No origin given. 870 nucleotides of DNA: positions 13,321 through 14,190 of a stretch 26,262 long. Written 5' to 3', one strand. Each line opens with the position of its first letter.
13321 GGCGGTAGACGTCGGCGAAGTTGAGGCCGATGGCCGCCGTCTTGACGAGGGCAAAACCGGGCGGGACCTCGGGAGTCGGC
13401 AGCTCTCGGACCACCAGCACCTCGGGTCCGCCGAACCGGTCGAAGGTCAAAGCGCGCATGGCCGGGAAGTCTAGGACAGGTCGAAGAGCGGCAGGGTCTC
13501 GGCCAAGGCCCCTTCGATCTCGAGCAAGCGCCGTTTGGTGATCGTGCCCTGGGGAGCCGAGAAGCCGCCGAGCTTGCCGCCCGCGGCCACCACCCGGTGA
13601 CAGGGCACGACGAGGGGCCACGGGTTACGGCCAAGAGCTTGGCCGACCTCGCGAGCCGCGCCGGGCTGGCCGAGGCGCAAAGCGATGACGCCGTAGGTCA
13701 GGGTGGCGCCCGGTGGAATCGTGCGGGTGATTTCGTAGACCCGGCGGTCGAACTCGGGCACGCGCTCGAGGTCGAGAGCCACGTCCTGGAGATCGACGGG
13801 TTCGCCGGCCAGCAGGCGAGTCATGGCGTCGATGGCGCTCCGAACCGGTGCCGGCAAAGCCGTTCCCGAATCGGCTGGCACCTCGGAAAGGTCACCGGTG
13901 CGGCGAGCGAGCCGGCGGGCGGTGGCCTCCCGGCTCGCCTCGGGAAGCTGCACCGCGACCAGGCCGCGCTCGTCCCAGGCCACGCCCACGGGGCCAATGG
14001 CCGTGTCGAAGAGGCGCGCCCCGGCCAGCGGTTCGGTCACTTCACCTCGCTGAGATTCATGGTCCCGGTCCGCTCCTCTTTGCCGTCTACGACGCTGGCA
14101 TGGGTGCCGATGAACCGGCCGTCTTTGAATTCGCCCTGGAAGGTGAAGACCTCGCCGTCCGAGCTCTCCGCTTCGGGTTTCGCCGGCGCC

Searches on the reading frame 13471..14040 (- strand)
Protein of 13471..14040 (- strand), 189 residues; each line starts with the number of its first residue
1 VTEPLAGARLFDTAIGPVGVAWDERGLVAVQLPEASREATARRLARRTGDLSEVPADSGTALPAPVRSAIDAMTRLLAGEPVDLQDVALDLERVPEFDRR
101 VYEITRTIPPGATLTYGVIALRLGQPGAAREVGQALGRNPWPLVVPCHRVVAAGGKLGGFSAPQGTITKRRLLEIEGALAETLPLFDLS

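Call 74: search_protein_families(library=pfam, proteins=[window:13471-14040:-], max_evalue=0.01)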
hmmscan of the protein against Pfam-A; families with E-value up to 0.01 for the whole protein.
window:13471-14040:- (189 aa): 1 family
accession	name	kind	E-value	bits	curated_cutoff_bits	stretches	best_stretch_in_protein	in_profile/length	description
PF01035.26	DNA_binding_1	-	2.5e-30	104.6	27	1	96-177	1-80/81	6-O-methylguanine DNA methyltransferase, DNA binding domain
